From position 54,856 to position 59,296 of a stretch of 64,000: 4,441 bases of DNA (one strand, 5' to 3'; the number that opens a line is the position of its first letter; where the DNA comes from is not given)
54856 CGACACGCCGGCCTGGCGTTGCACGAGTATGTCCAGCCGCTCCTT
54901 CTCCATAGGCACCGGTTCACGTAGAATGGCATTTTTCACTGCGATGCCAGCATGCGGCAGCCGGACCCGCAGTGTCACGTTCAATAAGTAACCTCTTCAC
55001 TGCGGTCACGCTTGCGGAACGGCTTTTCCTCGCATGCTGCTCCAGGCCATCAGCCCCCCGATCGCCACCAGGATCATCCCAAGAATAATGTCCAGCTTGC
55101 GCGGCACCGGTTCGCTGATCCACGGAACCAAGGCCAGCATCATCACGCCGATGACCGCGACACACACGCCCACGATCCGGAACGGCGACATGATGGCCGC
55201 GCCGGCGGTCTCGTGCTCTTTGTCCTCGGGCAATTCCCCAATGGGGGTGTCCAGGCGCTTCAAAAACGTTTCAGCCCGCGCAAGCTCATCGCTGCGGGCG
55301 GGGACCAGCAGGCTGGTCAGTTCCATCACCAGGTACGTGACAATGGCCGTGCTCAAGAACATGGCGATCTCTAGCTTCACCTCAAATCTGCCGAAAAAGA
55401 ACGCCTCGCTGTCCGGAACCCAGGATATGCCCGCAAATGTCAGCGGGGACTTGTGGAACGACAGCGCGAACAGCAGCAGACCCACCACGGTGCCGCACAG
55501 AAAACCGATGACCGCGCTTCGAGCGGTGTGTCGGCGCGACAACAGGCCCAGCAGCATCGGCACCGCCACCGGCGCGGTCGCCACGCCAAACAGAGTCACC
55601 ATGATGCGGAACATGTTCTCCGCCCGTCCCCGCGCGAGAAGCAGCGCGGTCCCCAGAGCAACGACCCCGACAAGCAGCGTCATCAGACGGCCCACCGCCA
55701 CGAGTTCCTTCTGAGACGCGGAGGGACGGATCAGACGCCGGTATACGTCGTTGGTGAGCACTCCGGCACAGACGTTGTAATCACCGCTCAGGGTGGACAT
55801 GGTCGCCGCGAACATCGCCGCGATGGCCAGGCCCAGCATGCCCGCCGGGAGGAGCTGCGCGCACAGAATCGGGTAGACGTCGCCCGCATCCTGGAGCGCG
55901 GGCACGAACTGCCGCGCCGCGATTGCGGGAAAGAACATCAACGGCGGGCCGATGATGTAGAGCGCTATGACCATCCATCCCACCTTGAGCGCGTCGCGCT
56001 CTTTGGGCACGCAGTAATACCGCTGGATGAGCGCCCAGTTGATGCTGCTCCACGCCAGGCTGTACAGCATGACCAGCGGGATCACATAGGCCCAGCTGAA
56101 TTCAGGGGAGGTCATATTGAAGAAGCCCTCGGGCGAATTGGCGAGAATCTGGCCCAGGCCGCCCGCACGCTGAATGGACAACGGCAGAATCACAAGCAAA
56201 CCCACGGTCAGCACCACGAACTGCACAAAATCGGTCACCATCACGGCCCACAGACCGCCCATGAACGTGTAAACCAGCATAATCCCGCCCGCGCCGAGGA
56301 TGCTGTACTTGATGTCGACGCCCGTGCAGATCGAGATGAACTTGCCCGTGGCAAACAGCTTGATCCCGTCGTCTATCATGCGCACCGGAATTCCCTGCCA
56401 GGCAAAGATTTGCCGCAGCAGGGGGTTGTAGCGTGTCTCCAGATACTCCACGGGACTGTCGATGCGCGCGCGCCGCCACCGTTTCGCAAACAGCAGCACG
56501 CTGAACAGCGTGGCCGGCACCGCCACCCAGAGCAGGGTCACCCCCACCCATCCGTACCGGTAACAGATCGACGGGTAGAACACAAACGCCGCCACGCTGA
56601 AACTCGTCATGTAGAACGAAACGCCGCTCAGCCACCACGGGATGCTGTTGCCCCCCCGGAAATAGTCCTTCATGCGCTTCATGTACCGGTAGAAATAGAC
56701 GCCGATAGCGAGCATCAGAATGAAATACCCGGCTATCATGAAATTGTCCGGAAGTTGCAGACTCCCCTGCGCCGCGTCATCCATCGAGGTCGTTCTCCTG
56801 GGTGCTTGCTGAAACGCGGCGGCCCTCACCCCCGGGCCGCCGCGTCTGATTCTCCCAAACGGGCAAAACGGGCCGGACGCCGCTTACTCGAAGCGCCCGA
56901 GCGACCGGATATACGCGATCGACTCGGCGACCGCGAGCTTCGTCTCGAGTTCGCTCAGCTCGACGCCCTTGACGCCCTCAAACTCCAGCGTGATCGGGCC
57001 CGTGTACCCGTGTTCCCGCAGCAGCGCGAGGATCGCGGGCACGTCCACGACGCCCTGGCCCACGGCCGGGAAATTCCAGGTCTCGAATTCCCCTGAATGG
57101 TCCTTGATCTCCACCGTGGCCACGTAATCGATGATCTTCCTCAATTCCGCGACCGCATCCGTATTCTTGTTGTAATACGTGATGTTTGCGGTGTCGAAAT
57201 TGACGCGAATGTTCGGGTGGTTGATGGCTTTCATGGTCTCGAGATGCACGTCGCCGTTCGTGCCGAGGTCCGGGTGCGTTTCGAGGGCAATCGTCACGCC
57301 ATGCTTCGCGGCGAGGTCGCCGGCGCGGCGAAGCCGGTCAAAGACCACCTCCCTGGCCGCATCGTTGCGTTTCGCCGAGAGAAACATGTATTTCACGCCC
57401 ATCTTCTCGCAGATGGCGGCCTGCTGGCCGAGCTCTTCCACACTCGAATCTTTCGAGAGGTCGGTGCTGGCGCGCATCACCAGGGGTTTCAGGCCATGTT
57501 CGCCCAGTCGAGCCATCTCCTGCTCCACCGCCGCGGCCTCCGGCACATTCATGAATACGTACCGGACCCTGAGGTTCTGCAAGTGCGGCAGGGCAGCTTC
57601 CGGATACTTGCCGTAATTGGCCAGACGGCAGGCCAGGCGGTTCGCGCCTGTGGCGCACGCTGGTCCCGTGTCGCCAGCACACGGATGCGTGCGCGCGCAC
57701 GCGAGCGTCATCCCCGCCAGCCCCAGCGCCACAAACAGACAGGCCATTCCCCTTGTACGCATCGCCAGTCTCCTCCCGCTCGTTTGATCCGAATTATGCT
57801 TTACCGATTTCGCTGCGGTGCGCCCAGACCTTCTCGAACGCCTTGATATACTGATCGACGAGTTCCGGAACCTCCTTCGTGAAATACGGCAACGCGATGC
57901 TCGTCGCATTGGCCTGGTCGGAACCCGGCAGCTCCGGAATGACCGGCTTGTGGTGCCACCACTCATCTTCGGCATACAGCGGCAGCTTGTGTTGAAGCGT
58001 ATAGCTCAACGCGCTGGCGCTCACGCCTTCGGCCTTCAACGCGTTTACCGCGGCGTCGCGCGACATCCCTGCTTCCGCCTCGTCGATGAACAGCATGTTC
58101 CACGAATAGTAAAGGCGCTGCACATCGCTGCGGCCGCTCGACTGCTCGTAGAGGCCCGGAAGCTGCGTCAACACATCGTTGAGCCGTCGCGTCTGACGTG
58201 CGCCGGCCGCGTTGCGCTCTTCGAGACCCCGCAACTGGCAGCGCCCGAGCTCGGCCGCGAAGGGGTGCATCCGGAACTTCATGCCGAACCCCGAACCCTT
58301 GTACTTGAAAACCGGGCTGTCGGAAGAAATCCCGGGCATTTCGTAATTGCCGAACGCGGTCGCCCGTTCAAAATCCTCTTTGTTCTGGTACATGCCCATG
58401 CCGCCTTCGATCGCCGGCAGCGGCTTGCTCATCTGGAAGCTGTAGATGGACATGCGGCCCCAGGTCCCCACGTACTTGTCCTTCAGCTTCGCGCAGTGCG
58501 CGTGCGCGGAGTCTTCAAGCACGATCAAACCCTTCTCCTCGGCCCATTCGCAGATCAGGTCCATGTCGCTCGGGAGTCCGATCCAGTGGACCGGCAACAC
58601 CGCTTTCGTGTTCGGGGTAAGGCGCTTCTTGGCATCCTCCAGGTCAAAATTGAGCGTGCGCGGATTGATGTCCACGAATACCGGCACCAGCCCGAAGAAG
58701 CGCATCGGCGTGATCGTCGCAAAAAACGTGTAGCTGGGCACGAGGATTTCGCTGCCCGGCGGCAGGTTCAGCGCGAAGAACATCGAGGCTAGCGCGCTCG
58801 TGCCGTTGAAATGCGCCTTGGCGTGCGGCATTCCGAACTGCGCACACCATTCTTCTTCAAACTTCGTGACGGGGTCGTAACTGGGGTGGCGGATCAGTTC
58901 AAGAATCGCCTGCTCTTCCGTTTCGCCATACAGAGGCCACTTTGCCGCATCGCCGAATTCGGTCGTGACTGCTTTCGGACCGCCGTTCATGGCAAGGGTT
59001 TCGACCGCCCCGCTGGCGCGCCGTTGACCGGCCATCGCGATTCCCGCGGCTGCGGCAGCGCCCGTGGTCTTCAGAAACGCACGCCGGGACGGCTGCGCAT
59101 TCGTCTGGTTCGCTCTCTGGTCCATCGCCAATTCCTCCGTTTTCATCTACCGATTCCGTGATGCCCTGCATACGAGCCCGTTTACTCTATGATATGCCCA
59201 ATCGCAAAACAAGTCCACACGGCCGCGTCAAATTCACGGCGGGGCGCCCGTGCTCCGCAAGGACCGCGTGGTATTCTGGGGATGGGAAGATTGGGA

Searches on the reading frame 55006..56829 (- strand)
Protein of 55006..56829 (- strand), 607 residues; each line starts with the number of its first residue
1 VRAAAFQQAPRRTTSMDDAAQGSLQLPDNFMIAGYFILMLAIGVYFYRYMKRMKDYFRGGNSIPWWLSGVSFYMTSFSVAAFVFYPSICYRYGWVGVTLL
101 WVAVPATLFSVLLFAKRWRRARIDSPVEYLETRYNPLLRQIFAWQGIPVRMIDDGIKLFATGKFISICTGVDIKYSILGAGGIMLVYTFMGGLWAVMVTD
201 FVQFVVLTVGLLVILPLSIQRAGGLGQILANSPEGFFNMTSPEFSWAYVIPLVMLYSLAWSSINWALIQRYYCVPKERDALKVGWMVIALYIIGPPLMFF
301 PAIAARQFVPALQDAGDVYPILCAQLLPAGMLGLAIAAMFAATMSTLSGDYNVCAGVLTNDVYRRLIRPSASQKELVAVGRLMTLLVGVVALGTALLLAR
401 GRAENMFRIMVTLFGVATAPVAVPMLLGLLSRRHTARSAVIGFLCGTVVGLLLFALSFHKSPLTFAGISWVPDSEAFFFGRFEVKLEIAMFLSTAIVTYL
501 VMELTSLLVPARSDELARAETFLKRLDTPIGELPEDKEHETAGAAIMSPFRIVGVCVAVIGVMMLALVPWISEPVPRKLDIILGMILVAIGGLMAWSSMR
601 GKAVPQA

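Call 31: search_protein_families(library=pfam, proteins=[window:55006-56829:-], max_evalue=0.0001)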
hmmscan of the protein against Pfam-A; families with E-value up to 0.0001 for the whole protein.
window:55006-56829:- (607 aa): 1 family
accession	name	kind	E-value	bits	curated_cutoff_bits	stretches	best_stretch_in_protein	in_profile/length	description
PF00474.23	SSF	-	3.5e-42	145.2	22.8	1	56-446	1-406/406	Sodium:solute symporter family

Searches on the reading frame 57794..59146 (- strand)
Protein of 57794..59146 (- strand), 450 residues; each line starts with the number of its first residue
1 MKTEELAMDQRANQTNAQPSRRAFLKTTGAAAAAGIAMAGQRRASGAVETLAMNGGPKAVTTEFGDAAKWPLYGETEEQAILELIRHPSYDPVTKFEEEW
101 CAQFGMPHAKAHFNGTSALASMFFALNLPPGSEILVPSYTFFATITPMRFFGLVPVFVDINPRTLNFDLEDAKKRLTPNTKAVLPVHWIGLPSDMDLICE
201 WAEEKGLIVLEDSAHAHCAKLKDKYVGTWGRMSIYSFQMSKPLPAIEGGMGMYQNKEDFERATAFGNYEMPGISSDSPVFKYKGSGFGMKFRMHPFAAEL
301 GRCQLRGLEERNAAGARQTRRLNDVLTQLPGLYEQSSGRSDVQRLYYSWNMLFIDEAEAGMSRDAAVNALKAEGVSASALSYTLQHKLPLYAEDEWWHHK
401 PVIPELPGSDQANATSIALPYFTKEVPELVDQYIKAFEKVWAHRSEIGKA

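Call 31: search_protein_families(library=pfam, proteins=[window:57794-59146:-], max_evalue=0.0001)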
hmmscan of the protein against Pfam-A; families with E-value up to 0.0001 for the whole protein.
window:57794-59146:- (450 aa): 1 family
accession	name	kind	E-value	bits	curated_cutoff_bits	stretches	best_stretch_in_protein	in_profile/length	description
PF01041.23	DegT_DnrJ_EryC1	-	9.2e-67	226.2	19.8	1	89-435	22-357/360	DegT/DnrJ/EryC1/StrS aminotransferase family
